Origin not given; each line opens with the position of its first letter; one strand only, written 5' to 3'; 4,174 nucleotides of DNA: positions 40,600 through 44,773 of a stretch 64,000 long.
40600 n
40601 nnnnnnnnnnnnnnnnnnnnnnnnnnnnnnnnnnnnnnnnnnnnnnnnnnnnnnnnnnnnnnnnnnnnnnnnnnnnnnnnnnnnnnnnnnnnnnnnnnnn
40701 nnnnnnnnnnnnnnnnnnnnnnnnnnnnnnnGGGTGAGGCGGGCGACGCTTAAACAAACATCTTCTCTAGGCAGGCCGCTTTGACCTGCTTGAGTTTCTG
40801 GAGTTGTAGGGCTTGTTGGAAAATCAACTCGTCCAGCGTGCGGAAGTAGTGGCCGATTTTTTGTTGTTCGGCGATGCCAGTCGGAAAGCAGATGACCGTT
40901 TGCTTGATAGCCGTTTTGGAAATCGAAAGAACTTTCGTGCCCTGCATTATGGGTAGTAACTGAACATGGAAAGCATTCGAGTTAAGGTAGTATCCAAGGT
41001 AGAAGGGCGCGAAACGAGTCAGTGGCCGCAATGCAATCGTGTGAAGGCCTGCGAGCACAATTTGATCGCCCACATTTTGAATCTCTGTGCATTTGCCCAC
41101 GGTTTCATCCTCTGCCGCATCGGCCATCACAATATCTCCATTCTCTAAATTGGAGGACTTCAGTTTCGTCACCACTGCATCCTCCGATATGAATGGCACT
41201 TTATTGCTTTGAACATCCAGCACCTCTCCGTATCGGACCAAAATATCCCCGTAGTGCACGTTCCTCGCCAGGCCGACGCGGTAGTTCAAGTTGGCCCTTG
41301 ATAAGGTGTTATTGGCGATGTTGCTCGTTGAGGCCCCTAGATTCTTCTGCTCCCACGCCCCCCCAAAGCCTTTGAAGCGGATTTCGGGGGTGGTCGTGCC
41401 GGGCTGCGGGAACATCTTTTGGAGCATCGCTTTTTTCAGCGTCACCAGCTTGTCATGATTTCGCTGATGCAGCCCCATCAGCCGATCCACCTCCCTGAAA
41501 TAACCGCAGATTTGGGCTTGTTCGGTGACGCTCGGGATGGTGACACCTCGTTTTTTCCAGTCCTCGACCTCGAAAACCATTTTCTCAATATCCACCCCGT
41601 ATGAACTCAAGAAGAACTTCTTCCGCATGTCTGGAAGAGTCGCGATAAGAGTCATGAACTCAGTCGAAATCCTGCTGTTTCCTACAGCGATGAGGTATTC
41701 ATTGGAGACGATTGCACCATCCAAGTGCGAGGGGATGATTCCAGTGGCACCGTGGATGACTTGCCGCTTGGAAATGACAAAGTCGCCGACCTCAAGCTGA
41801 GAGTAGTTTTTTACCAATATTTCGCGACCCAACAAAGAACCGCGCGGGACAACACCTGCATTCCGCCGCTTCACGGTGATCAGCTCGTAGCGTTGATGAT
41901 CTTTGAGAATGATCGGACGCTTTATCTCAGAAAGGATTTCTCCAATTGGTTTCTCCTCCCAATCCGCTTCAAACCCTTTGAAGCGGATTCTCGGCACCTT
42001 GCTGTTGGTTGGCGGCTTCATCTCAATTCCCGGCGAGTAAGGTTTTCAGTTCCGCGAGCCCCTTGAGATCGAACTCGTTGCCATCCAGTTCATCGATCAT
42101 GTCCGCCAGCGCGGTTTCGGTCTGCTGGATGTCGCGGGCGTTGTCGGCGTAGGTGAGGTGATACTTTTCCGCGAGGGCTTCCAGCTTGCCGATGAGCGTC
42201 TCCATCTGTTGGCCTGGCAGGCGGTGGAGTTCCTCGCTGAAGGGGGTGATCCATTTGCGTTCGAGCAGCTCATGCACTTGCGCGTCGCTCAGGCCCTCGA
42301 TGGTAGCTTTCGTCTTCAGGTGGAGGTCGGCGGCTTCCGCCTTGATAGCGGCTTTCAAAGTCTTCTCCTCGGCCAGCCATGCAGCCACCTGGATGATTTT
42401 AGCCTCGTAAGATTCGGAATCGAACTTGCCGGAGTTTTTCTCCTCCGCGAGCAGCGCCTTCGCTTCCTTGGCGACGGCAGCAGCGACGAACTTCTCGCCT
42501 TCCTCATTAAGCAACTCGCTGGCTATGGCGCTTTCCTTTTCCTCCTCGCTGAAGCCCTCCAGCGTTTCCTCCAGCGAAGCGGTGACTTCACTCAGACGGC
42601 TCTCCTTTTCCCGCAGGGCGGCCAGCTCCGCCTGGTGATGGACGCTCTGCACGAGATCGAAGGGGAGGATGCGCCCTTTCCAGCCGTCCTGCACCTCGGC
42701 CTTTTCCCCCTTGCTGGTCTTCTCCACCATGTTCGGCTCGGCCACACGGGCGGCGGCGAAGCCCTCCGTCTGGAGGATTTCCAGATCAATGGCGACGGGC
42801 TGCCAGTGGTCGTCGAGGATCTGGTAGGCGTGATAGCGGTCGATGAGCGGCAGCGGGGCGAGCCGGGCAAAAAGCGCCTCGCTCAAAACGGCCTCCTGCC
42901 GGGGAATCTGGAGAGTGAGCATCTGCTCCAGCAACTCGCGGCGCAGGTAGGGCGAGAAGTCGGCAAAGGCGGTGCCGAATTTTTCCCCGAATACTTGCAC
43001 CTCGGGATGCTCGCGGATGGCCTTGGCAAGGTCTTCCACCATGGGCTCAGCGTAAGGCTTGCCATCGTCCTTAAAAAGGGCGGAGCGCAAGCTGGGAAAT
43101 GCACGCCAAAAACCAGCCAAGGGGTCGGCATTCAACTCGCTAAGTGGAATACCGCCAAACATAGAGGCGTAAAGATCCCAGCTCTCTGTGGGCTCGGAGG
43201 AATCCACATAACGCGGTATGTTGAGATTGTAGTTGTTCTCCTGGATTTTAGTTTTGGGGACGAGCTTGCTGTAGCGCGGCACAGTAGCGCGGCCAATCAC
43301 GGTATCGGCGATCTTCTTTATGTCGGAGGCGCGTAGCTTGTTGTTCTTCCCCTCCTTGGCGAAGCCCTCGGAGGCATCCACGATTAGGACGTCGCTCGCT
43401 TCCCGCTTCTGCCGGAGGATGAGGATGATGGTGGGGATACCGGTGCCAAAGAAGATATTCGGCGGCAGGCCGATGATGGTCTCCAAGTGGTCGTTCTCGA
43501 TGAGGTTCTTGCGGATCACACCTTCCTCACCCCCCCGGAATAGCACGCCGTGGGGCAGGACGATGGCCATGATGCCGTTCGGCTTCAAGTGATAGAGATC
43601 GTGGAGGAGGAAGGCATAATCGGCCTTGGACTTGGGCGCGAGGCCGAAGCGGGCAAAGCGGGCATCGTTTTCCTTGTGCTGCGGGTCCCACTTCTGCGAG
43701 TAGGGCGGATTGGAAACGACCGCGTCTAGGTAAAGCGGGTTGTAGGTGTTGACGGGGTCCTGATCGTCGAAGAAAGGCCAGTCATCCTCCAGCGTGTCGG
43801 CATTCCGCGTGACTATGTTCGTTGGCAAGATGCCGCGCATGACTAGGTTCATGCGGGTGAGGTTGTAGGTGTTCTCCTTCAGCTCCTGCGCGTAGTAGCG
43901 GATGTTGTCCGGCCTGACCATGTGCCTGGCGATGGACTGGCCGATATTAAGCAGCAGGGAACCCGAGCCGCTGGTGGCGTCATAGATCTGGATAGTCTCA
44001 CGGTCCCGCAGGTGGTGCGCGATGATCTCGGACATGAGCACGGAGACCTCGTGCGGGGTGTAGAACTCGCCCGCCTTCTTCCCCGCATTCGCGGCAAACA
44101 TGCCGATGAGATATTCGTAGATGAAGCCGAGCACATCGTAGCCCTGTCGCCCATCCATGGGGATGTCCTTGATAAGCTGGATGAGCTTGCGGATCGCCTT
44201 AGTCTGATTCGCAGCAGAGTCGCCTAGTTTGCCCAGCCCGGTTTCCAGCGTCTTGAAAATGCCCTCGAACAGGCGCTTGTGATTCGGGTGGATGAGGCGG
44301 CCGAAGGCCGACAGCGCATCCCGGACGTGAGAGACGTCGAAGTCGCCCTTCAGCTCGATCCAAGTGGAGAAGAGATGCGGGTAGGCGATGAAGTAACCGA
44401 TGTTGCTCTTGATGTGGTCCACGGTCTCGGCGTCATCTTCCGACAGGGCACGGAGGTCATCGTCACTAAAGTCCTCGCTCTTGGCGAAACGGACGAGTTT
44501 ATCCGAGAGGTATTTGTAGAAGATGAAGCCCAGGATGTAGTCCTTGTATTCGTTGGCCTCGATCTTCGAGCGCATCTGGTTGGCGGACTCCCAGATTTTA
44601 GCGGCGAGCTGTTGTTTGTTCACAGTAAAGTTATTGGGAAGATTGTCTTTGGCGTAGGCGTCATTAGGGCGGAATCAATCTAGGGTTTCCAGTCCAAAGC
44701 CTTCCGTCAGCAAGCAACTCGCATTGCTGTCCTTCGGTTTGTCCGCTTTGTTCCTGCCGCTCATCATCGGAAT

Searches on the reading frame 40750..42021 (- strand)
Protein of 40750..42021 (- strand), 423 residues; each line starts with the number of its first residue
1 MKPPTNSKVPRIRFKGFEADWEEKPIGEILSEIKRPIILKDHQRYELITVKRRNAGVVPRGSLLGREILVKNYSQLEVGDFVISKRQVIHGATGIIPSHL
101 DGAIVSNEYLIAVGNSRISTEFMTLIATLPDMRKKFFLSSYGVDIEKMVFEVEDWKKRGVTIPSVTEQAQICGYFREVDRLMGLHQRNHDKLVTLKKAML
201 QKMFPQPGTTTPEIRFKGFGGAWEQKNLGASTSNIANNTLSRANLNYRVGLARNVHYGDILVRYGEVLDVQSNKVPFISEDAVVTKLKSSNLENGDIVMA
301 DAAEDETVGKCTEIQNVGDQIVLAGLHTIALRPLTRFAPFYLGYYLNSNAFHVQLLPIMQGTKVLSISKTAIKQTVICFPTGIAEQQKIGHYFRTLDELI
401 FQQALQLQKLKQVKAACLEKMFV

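Call 5: search_protein_families(library=pfam, proteins=[window:40750-42021:-], max_evalue=0.01)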
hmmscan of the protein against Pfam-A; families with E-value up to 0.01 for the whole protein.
window:40750-42021:- (423 aa): 1 family
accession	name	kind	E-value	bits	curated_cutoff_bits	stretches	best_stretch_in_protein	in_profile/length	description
PF01420.25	Methylase_S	-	5.9e-06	27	22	1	283-400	48-156/168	Type I restriction modification DNA specificity domain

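Call 6: search_protein_families(library=padloc, proteins=[window:40750-42021:-], max_evalue=0.01)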
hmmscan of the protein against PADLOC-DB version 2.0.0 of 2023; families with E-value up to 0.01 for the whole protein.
window:40750-42021:- (423 aa): 76 families (the best 25 are shown)
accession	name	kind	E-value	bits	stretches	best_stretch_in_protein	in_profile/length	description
PDLC03064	Specificity_I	-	3.3e-121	403.4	2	6-254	4-255/409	Type I specificity subunit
PDLC03124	Specificity_I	-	3.4e-76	255.7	2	6-233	4-239/413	Type I specificity subunit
PDLC03185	Specificity_I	-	1.1e-72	243.5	1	5-423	2-408/408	Type I specificity subunit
PDLC03078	Specificity_I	-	1.3e-61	207.3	1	6-423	3-419/419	Type I specificity subunit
PDLC03178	Specificity_I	-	6.2e-61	205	1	7-423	6-411/411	Type I specificity subunit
PDLC03087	Specificity_I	-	4.9e-56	188.4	2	212-422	2-206/418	Type I specificity subunit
PDLC03165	Specificity_I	-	1.3e-51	174.4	1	6-423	6-411/411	Type I specificity subunit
PDLC03146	Specificity_I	-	3.8e-41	139.6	1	7-422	8-412/420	Type I specificity subunit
PDLC03156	Specificity_I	-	7.4e-41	138.9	1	21-418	6-395/413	Type I specificity subunit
PDLC03113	Specificity_I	-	5.1e-34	115.8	2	209-422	6-210/422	Type I specificity subunit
PDLC03085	Specificity_I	-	6.4e-30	102.7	2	153-235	146-229/412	Type I specificity subunit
PDLC03090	Specificity_I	-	8.9e-24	82.5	2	285-421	76-211/434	Type I specificity subunit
PDLC03105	Specificity_I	-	1.2e-22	79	2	257-416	270-425/448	Type I specificity subunit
PDLC03100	Specificity_I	-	3.4e-22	77.4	2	160-421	146-387/392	Type I specificity subunit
PDLC03072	Specificity_I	-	2.8e-21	74.1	2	284-416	293-427/448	Type I specificity subunit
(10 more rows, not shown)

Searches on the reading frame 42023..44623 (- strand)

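Call 5: search_protein_families(library=pfam, proteins=[window:42023-44623:-], max_evalue=0.01)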
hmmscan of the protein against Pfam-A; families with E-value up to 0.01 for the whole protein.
window:42023-44623:- (866 aa): 3 families
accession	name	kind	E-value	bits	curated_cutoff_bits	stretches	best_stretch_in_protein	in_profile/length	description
PF02384.22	N6_Mtase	-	1.7e-97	327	20.4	1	162-479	3-309/311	N-6 DNA Methylase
PF12161.14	HsdM_N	-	7.6e-15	56.2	24.5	1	6-150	1-134/135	HsdM N-terminal domain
PF07669.17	Eco57I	-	5.8e-07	30.2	25.3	1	275-386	49-165/171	Eco57I restriction-modification methylase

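Call 6: search_protein_families(library=padloc, proteins=[window:42023-44623:-], max_evalue=0.01)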
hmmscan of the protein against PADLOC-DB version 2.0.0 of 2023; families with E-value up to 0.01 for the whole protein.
window:42023-44623:- (866 aa): 35 families (the best 25 are shown)
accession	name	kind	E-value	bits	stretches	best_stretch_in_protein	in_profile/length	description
PDLC03022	MTase_I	-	0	1236.4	1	1-861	1-856/857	Type I methyltransferase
PDLC03020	MTase_I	-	2.4e-202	670.5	1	1-392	1-392/410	Type I methyltransferase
PDLC03027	MTase_I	-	4.1e-145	483.3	2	132-846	104-806/810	Type I methyltransferase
PDLC03031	MTase_I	-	6.4e-104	346.8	1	4-846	6-831/834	Type I methyltransferase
PDLC03032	MTase_I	-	3.2e-101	338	2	159-824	134-762/1001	Type I methyltransferase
PDLC03038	MTase_I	-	1.2e-47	160.3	1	2-480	5-458/896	Type I methyltransferase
PDLC03019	MTase_I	-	3.4e-47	159.3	1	7-443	9-420/932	Type I methyltransferase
PDLC03039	MTase_I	-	1e-46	157.5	1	3-475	4-451/708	Type I methyltransferase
PDLC03029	MTase_I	-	1e-45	154.4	1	2-454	5-459/661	Type I methyltransferase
PDLC03033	MTase_I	-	5.6e-44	149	1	22-474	29-493/541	Type I methyltransferase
PDLC03021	MTase_I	-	8.2e-44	148.2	1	137-478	118-457/491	Type I methyltransferase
PDLC03240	MTase_II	-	3.5e-42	142.9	1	9-481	11-474/511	Type II methyltransferase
PDLC03028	MTase_I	-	4e-39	132.4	1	2-480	725-1197/1236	Type I methyltransferase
PDLC03035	MTase_I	-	2.8e-37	126.6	1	2-457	6-444/653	Type I methyltransferase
PDLC04134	mad2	-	3.3e-36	123.2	1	2-441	137-483/492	mads_2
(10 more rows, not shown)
